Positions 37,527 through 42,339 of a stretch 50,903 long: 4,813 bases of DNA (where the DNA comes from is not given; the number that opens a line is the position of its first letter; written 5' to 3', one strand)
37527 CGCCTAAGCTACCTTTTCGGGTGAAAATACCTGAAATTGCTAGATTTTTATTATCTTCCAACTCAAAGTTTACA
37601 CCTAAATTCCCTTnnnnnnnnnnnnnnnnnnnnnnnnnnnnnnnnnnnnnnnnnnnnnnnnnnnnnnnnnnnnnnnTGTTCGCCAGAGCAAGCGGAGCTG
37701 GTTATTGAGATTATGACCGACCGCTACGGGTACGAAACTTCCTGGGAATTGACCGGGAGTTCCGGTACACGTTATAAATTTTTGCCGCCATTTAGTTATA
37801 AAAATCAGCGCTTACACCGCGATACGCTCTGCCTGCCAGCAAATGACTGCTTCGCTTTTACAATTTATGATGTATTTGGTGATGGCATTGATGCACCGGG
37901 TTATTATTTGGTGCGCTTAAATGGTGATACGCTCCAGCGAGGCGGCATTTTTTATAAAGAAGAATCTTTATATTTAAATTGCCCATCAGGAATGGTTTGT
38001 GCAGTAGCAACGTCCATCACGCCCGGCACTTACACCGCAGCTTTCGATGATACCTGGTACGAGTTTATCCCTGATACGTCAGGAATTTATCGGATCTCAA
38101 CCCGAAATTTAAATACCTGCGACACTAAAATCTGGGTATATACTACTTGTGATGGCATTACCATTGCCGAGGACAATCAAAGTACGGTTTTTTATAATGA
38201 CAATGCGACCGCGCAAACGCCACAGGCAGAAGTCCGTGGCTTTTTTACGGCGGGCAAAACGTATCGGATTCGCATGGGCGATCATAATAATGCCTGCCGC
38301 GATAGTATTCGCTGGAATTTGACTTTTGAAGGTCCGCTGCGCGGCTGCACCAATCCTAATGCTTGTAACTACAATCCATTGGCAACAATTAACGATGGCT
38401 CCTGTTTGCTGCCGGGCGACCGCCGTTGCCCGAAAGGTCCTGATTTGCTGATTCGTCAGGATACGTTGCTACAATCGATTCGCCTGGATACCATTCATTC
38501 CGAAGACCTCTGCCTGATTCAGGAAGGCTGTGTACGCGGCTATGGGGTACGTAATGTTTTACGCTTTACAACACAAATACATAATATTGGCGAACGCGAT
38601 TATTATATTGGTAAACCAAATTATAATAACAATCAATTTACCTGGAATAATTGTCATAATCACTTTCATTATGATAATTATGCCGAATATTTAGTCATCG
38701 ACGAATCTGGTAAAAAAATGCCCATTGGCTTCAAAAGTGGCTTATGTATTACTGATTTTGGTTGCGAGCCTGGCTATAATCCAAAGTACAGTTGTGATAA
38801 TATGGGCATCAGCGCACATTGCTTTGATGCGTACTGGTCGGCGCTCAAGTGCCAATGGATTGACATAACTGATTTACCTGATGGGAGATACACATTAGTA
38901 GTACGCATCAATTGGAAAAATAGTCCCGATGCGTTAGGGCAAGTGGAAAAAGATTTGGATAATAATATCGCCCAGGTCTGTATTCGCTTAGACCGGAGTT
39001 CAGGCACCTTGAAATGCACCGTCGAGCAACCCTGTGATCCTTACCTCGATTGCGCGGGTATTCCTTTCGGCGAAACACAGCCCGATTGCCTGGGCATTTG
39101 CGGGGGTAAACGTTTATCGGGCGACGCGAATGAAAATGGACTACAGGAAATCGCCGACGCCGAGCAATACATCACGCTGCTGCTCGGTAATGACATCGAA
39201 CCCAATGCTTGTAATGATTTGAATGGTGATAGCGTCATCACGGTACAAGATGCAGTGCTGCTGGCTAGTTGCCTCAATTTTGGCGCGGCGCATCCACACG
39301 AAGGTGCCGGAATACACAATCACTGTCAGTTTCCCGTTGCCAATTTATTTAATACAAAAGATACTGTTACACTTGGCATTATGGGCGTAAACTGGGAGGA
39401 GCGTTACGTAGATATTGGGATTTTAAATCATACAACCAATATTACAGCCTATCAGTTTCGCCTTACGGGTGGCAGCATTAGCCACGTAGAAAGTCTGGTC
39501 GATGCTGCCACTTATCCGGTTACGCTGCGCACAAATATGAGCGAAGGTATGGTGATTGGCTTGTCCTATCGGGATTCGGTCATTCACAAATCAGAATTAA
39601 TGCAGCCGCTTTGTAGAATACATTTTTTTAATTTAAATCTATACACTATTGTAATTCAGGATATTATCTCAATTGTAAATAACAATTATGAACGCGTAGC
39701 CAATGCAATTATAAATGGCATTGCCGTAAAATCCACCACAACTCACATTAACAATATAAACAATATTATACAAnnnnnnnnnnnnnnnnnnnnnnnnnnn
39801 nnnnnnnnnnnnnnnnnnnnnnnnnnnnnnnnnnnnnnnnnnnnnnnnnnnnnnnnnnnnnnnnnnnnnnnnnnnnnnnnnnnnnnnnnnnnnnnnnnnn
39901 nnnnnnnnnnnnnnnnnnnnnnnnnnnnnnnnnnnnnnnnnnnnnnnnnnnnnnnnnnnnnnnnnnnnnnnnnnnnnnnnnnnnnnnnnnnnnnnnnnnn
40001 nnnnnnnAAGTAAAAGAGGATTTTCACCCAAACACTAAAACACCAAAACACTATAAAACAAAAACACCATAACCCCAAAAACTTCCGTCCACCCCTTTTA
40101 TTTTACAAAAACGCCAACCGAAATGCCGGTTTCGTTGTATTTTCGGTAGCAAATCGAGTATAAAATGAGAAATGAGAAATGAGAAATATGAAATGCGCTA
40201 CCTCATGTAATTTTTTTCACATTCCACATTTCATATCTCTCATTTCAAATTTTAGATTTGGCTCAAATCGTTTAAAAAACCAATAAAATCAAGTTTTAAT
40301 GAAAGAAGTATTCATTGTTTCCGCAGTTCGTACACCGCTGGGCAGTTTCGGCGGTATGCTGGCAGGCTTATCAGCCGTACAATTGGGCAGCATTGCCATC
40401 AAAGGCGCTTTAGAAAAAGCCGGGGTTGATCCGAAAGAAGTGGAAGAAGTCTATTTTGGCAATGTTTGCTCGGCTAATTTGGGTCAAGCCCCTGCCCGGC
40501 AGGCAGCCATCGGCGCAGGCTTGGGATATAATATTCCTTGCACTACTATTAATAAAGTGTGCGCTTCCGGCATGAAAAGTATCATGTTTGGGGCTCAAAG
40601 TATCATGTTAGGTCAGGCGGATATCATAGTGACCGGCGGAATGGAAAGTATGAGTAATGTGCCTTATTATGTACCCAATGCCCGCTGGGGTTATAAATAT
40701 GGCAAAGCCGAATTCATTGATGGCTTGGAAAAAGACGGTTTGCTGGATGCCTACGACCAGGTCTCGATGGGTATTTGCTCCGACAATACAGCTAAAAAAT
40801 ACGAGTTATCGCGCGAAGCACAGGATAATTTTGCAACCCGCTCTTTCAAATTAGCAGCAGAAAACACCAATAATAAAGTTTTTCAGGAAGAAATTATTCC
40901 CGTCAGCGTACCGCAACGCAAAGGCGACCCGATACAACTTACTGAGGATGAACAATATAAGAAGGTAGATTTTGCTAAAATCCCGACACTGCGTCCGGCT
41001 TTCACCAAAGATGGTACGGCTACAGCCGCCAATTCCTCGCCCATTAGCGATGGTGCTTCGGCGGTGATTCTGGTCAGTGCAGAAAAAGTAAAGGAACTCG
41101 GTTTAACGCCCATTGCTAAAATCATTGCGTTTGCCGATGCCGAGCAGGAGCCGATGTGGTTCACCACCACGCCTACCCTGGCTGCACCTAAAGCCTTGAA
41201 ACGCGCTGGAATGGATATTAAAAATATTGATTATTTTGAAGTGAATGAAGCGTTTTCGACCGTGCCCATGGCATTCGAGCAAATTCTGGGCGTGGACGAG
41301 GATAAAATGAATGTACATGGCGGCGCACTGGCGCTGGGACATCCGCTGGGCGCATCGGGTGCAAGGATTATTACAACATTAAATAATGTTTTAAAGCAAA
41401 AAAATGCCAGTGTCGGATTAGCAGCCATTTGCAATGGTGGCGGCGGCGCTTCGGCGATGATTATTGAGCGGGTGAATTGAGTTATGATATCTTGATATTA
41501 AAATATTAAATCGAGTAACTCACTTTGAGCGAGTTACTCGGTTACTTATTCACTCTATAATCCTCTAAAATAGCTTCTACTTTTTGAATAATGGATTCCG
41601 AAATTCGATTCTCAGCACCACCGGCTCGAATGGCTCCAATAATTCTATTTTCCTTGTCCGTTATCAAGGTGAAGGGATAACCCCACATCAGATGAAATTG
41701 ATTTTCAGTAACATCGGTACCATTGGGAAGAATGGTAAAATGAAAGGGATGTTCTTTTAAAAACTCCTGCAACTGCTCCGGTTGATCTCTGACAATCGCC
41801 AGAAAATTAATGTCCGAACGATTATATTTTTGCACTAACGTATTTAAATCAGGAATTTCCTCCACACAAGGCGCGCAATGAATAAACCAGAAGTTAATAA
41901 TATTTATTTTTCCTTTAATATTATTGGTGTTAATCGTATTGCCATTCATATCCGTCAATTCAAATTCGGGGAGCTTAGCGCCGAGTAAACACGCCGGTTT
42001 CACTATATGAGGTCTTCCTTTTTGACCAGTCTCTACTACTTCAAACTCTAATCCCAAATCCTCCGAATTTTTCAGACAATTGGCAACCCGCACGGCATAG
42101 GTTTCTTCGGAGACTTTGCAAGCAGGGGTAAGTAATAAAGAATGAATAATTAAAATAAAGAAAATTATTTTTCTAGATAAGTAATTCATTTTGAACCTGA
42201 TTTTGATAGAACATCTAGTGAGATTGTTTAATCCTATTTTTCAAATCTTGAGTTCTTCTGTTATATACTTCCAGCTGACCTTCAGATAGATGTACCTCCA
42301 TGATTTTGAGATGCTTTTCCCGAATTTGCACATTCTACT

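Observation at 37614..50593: Hypothesis: a T9SS-displayed cohesin-dockerin surface assembly that recruits a lysine oxidase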

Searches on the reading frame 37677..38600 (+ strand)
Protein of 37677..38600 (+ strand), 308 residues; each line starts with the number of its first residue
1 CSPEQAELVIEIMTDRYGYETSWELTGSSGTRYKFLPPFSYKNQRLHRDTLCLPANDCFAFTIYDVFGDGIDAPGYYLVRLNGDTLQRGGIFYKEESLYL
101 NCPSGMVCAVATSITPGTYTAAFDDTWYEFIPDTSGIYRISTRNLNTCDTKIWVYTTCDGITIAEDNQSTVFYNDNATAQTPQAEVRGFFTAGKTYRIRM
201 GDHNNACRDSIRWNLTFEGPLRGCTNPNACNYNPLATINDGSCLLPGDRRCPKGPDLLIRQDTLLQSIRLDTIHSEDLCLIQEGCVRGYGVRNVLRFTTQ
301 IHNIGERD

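Call 7: search_protein_families(library=pfam, proteins=[window:37677-38600:+], max_evalue=10)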
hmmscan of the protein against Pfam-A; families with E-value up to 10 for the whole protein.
window:37677-38600:+ (308 aa): 2 families
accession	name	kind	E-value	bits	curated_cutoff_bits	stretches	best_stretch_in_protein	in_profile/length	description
PF23759.1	GBD_T9SS_assoc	-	0.044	14.5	27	1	121-174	41-91/116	Galactose binding domain-like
PF25161.1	Menorin_C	-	0.1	12.9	27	1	149-209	88-150/195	Menorin C-terminal domain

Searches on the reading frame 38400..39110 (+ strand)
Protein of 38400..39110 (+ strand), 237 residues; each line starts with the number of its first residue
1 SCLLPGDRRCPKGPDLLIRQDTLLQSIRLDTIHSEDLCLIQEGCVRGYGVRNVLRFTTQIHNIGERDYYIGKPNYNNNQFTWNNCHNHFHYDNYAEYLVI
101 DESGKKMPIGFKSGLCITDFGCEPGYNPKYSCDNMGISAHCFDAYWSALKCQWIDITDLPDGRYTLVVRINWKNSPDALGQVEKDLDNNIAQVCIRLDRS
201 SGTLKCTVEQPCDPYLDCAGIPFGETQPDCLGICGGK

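Call 50: search_solved_structures(query=window:38400-39110:+, max_evalue=0.001, show_alignments=1)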
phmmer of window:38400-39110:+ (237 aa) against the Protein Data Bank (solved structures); distinct sequences matched with E-value up to 0.001: 1.
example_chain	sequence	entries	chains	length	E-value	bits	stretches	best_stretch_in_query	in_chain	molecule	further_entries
5ze3_A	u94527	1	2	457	2.9e-24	89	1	35-197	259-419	Lysyl oxidase homolog 2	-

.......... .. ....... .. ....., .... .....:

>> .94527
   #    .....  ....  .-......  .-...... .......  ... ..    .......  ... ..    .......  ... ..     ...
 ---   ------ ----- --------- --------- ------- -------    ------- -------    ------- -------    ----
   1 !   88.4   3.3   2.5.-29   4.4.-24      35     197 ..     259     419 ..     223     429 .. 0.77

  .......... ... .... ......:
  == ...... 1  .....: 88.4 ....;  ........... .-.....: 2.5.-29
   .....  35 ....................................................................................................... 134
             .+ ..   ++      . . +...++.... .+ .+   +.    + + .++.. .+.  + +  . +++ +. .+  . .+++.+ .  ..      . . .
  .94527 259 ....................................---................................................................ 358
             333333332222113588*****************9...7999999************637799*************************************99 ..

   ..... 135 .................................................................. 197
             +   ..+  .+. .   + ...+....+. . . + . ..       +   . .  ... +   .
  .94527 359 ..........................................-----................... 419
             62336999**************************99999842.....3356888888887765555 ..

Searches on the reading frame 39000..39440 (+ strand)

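Call 7: search_protein_families(library=pfam, proteins=[window:39000-39440:+], max_evalue=10)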
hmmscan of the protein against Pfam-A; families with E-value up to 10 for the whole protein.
window:39000-39440:+ (147 aa): 1 family
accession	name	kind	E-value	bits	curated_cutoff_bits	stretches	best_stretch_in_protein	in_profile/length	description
PF00404.24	Dockerin_1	-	0.0015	19.2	22.9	2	41-92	2-56/57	Dockerin type I domain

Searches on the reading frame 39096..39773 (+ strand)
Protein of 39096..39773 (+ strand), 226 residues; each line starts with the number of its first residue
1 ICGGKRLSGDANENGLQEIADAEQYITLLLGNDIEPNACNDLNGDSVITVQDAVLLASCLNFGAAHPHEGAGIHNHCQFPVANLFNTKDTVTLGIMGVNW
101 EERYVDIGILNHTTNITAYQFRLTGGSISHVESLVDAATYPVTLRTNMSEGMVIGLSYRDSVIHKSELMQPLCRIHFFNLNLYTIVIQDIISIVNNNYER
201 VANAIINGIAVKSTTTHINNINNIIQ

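Call 37: search_protein_families(library=pfam, proteins=[window:39096-39773:+], max_evalue=1)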
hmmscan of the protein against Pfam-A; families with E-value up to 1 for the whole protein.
window:39096-39773:+ (226 aa): 1 family
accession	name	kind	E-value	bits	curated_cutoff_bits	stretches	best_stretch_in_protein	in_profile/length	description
PF00404.24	Dockerin_1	-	0.0088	16.7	22.9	2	9-60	2-56/57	Dockerin type I domain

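Call 42: predict_structure(alignment_id=A3)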
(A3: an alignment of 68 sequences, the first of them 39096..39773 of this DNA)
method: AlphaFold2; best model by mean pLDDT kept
length: 226 residues; sequences in the alignment: 68
mean_pLDDT: 90.5   pTM: 0.87
mean pLDDT of the five models: 90.5, 90.4, 90.2, 89.1, 88.4
residues with pLDDT >= 90: 170; 70-90: 31; 50-70: 23; < 50: 2
segments of 3 or more residues with pLDDT < 50: none
pLDDT, mean of each block of 10 residues (from residue 1): 75 90 96 93 94 95 81 67 88 98 98 98 97 97 96 96 98 97 94 97 98 71 53
secondary structure, 60 per line:
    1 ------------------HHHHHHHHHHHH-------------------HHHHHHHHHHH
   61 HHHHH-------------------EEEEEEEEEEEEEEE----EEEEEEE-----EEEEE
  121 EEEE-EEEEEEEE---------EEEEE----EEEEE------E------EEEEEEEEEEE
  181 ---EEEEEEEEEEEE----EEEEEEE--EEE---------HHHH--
elements in order: H19-30 H50-65 E85-99 E104-110 E116-124 E126-133 E143-147 E152-156 E170-180 E184-195 E200-206 E209-211 H221-224

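Call 45: fold_search(model_id=the predicted structure, library=pdb)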
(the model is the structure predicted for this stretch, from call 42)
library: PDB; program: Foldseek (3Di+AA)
matches with E <= 10: 1854; with E <= 0.001: 12
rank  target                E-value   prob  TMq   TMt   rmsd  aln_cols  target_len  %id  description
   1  4fl4_I                1.2e-05  1.00  0.37  0.29   5.4       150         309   10  Scaffoldin conformation and dynamics revealed by a ternary complex from the Clostridium thermocellum cellulosome (released 2012-06-27)
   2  6kgd_A                1.7e-05  1.00  0.40  0.57   4.4       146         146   14  Crystal structure of CaDoc0917(R49D)-CaCohA2 complex at pH 8.0 (released 2020-07-08)
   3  6kgc_A                2.3e-05  1.00  0.41  0.60   4.3       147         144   13  Crystal structure of CaDoc0917(R49D)-CaCohA2 complex at pH 5.4 (released 2020-07-08)
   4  2ccl_A                1.1e-04  1.00  0.34  0.47   4.7       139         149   13  THE S45A, T46A MUTANT OF THE TYPE I COHESIN-DOCKERIN COMPLEX FROM THE CELLULOSOME OF CLOSTRIDIUM THERMOCELLUM (released 2007-02-13)
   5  2jh2_A                1.2e-04  1.00  0.34  0.52   4.3       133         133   11  X-ray crystal structure of a cohesin-like module from Clostridium perfringens (released 2007-11-06)
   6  1anu                  1.3e-04  1.00  0.34  0.49   4.7       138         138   13  COHESIN-2 DOMAIN OF THE CELLULOSOME FROM CLOSTRIDIUM THERMOCELLUM (released 1997-07-23)
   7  1ohz_A                1.8e-04  1.00  0.32  0.46   5.4       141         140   11  Cohesin-Dockerin complex from the cellulosome of Clostridium thermocellum (released 2003-11-20)
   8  2jh2_B                1.9e-04  1.00  0.35  0.53   5.6       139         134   13  X-ray crystal structure of a cohesin-like module from Clostridium perfringens (released 2007-11-06)
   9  2jh2_C                6.9e-04  1.00  0.34  0.52   5.1       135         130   12  X-ray crystal structure of a cohesin-like module from Clostridium perfringens (released 2007-11-06)
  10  2xdh                  7.4e-04  1.00  0.34  0.50   5.1       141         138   12  Non-cellulosomal cohesin from the hyperthermophilic archaeon Archaeoglobus fulgidus (released 2010-05-26)
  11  6kg8_MODEL_1_A        7.8e-04  1.00  0.40  0.55   4.7       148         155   14  Solution structure of CaCohA2 from Clostridium acetobutylicum (released 2020-07-08)
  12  3ndy_E                7.8e-04  1.00  0.30  0.50   5.0       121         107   13  The structure of the catalytic and carbohydrate binding domain of endoglucanase D from Clostridium cellulovorans (released 2010-09-08)
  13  2w1n                  1.4e-03  1.00  0.35  0.35   6.4       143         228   13  cohesin and fibronectin type-III double module construct from the Clostridium perfringens glycoside hydrolase GH84C (released 2009-02-03)
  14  2vo8                  1.6e-03  0.99  0.33  0.50   8.6       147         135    9  Cohesin module from Clostridium perfringens ATCC13124 family 33 glycoside hydrolase. (released 2008-09-02)
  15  4fl4_K                1.7e-03  0.99  0.33  0.42   5.3       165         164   10  Scaffoldin conformation and dynamics revealed by a ternary complex from the Clostridium thermocellum cellulosome (released 2012-06-27)
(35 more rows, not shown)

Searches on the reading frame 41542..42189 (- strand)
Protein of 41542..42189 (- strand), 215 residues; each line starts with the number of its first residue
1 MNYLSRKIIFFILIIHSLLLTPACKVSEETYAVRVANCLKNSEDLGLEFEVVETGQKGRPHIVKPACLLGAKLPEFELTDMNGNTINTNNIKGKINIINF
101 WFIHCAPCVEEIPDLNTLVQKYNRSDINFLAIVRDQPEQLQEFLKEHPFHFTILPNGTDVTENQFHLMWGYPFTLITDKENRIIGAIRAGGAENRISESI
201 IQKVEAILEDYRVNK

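Call 4: search_protein_families(library=pfam, proteins=[window:41542-42189:-], max_evalue=0.01)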
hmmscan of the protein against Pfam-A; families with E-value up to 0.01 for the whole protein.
window:41542-42189:- (215 aa): 4 families
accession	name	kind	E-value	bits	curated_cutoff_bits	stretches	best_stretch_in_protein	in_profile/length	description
PF00578.27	AhpC-TSA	-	1.3e-18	67.6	26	1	70-183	2-121/124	AhpC/TSA family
PF08534.16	Redoxin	-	1.9e-13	50.9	26.6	1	70-178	3-123/148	Redoxin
PF02630.20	SCO1-SenC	-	2.8e-07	31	22.8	1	75-148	3-83/134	SCO1/SenC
PF13905.12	Thioredoxin_8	-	4.9e-06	27.2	27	1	93-180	1-91/94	Thioredoxin-like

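Call 5: search_protein_families(library=ncbifam, proteins=[window:41542-42189:-], max_evalue=0.01)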
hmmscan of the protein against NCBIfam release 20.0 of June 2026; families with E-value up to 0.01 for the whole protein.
window:41542-42189:- (215 aa): 9 families
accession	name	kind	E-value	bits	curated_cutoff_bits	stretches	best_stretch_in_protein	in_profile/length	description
NF002854.0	PRK03147.1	subfamily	2e-17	63.6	170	1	69-198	38-167/176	thiol-disulfide oxidoreductase ResA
NF047696.1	ThlDiSintTplARhiz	equivalog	1.5e-12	47.8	230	1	71-193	75-202/219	thiol:disulfide interchange protein TlpA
NF006960.0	PRK09437.1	equivalog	2.3e-08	34.1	140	1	70-170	7-107/156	thioredoxin-dependent thiol peroxidase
NF041202.1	StoA_CxxC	exception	1.5e-07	31.5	210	1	73-168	33-130/163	endospore biogenesis thiol-disulfide oxidoreductase StoA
TIGR00385.1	dsbE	subfamily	2.7e-06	27.1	123.15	1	65-154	32-123/173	DsbE family thiol:disulfide interchange protein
NF040769.1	SelL_rel_redox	subfamily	0.00015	21.4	120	1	73-150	3-83/173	SelL-related redox protein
NF047697.1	ThioredTrxAClost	equivalog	0.00028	21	140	1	94-132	18-55/105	thioredoxin TrxA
NF041054.1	WAxxUGC_long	equivalog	0.00069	19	300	1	67-142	78-154/354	ResA-like WAxxUGC motif-containing protein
NF053650.1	PerredPrxQDein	equivalog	0.001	19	260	0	73-155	1-83/148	thioredoxin-dependent peroxiredoxin PrxQ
